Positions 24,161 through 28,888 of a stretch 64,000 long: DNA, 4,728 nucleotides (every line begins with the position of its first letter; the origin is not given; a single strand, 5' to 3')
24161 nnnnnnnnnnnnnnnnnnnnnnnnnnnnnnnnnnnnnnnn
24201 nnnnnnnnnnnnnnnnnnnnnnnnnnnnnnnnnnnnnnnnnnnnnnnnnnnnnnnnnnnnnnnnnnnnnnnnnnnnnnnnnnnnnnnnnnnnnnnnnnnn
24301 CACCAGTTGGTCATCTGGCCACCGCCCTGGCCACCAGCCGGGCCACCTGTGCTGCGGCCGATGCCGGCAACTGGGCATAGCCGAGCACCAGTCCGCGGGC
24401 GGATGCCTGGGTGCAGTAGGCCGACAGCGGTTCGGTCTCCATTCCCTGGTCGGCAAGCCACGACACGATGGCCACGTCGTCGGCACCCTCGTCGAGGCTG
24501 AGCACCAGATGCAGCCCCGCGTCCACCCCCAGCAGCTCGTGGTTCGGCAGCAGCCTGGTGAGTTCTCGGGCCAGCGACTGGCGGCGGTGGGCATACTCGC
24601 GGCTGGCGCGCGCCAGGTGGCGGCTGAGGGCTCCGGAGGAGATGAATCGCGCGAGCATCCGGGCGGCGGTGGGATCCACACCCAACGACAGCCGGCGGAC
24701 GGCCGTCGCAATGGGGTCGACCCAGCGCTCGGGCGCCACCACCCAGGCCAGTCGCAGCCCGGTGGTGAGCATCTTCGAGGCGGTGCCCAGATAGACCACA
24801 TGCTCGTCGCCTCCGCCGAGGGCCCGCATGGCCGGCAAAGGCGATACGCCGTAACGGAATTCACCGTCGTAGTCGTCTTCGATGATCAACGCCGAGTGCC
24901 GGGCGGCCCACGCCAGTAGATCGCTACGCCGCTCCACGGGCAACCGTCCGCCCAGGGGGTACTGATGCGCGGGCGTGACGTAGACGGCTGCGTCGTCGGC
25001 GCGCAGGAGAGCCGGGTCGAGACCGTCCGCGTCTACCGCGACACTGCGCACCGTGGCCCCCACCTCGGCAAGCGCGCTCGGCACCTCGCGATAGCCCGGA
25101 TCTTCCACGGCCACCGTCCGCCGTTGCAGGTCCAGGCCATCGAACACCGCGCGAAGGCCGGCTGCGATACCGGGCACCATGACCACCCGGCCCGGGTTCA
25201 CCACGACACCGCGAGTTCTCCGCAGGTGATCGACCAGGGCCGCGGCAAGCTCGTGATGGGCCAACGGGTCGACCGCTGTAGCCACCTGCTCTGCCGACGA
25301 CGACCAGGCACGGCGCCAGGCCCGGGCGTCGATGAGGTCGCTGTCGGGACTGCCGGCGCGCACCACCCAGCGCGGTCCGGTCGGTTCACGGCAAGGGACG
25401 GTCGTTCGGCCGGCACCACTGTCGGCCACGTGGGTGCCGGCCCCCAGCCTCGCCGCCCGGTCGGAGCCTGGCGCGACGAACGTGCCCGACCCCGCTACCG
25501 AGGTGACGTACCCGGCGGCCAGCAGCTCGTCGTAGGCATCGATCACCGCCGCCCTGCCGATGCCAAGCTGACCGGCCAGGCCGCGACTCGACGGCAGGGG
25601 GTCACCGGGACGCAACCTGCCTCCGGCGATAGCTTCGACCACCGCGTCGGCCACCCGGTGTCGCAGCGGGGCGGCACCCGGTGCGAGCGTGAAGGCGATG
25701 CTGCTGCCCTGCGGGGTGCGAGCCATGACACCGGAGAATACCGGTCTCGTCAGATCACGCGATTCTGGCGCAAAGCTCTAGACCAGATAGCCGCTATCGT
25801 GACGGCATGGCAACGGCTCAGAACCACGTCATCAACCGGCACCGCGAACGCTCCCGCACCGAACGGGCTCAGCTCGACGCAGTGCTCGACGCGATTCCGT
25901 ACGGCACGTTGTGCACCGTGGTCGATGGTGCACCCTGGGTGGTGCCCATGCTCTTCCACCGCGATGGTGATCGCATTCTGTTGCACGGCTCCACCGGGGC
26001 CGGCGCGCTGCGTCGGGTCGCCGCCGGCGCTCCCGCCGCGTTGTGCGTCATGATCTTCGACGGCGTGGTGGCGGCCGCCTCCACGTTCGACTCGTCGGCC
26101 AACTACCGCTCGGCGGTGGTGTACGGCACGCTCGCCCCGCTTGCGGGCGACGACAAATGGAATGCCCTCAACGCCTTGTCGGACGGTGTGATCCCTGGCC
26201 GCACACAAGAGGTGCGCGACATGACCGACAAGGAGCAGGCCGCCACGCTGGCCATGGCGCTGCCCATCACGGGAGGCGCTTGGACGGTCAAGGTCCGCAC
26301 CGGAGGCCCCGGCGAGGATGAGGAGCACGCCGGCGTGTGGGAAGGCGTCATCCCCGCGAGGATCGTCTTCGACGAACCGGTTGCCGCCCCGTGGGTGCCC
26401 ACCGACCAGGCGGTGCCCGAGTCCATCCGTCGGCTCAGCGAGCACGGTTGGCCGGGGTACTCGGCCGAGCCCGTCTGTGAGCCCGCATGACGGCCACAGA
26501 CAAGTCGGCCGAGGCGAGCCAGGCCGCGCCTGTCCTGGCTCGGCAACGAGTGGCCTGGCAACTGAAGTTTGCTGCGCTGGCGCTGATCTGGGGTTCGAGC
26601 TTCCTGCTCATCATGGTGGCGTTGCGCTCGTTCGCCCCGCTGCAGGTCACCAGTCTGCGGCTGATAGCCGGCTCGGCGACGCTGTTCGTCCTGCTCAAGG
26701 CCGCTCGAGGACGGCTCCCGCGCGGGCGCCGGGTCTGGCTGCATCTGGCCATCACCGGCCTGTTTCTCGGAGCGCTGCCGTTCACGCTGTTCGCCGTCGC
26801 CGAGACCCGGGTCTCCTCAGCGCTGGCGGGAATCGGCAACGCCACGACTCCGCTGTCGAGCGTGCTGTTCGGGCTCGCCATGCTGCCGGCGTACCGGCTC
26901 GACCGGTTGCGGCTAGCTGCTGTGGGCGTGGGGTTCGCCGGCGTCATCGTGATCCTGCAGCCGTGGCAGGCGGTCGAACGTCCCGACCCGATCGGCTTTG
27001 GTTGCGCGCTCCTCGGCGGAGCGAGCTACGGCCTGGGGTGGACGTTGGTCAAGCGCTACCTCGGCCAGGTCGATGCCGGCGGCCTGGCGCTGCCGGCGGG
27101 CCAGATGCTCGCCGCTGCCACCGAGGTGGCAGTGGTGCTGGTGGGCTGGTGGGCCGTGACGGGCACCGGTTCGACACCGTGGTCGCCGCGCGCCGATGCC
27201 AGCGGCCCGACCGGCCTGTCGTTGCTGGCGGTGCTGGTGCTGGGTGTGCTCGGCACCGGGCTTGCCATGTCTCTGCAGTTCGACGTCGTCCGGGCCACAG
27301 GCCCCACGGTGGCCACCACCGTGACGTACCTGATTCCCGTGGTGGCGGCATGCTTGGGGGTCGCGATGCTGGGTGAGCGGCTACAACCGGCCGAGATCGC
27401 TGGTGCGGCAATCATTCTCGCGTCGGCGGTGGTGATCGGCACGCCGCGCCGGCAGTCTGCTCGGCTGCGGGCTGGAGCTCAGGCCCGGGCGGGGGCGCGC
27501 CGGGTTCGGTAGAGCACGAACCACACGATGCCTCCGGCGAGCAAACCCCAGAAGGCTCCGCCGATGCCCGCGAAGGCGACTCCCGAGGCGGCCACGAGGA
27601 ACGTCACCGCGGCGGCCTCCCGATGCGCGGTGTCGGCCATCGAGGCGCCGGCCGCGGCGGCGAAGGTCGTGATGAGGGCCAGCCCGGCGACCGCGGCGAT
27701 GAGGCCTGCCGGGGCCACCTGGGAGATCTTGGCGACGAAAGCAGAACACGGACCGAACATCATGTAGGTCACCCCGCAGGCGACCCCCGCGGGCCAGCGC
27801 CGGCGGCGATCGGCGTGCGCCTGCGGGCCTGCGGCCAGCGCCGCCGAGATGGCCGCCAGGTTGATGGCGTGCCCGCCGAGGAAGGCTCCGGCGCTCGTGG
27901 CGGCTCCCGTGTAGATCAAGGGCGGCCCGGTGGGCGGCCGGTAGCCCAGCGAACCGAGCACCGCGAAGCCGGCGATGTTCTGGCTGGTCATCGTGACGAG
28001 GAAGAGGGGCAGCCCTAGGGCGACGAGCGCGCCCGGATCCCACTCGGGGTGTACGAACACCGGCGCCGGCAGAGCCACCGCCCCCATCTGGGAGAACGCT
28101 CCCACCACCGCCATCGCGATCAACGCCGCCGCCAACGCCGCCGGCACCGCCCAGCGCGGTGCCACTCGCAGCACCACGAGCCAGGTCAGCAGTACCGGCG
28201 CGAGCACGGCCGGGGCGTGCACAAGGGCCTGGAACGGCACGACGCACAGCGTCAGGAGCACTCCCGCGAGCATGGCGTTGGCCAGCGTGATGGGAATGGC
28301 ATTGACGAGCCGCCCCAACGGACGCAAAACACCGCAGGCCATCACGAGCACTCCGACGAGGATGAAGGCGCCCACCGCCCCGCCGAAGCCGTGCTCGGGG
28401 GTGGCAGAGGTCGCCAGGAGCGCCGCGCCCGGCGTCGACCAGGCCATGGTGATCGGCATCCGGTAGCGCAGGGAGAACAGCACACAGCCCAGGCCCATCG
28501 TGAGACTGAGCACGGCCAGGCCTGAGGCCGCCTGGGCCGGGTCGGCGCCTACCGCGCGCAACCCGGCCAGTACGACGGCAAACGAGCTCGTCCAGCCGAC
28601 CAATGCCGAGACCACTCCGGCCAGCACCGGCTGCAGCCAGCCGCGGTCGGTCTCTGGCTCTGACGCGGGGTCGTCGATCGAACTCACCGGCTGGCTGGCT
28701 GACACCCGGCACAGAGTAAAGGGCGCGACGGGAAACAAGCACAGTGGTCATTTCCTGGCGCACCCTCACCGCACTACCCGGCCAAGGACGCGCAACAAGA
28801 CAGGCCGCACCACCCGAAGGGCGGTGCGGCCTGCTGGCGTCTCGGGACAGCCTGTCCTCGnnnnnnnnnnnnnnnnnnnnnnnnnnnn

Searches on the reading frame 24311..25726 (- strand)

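Call 4: search_protein_families(library=pfam, proteins=[window:24311-25726:-], max_evalue=0.01)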
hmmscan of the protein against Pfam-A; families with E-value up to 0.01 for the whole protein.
window:24311-25726:- (471 aa): 2 families
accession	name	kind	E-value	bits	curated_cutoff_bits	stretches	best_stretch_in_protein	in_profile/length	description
PF00155.27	Aminotran_1_2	-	3.1e-18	66.5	19.7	1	137-427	22-325/361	Aminotransferase class I and II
PF00392.27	GntR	-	1.6e-14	53.7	27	1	23-84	3-64/64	Bacterial regulatory proteins, gntR family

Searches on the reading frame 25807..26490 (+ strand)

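Call 5: search_protein_families(library=pfam, proteins=[window:25807-26490:+], max_evalue=0.01)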
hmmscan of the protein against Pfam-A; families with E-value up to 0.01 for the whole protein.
window:25807-26490:+ (227 aa): 1 family
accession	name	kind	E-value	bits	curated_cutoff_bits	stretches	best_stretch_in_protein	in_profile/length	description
PF12900.13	Pyridox_ox_2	-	8.6e-26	91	27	1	19-155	1-134/140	Pyridoxamine 5'-phosphate oxidase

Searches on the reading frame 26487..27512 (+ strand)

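Call 5: search_protein_families(library=pfam, proteins=[window:26487-27512:+], max_evalue=0.01)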
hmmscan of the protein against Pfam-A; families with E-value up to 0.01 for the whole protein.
window:26487-27512:+ (341 aa): 1 family
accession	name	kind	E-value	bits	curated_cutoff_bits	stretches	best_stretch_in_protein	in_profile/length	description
PF00892.27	EamA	-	9.6e-32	110.5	28.2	2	170-318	3-134/135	EamA-like transporter family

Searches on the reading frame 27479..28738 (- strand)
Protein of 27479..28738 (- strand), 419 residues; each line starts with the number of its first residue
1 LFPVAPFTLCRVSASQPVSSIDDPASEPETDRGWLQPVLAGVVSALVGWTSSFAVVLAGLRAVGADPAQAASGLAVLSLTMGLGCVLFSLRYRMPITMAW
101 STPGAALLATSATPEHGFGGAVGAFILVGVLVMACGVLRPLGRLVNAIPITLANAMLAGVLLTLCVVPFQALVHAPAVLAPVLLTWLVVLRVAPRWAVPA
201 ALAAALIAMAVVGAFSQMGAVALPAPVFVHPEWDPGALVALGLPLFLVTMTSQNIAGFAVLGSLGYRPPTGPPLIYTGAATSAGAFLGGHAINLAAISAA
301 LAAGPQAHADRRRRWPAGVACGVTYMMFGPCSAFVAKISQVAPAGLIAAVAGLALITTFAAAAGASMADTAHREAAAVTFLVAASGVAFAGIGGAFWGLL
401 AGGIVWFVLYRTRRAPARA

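Call 5: search_protein_families(library=pfam, proteins=[window:27479-28738:-], max_evalue=0.01)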
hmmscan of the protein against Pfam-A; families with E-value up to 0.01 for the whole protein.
window:27479-28738:- (419 aa): 1 family
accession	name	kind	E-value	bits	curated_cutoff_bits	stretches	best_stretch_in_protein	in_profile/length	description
PF03594.19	BenE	-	2.3e-97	326.7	27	1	38-407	8-377/378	Benzoate membrane transport protein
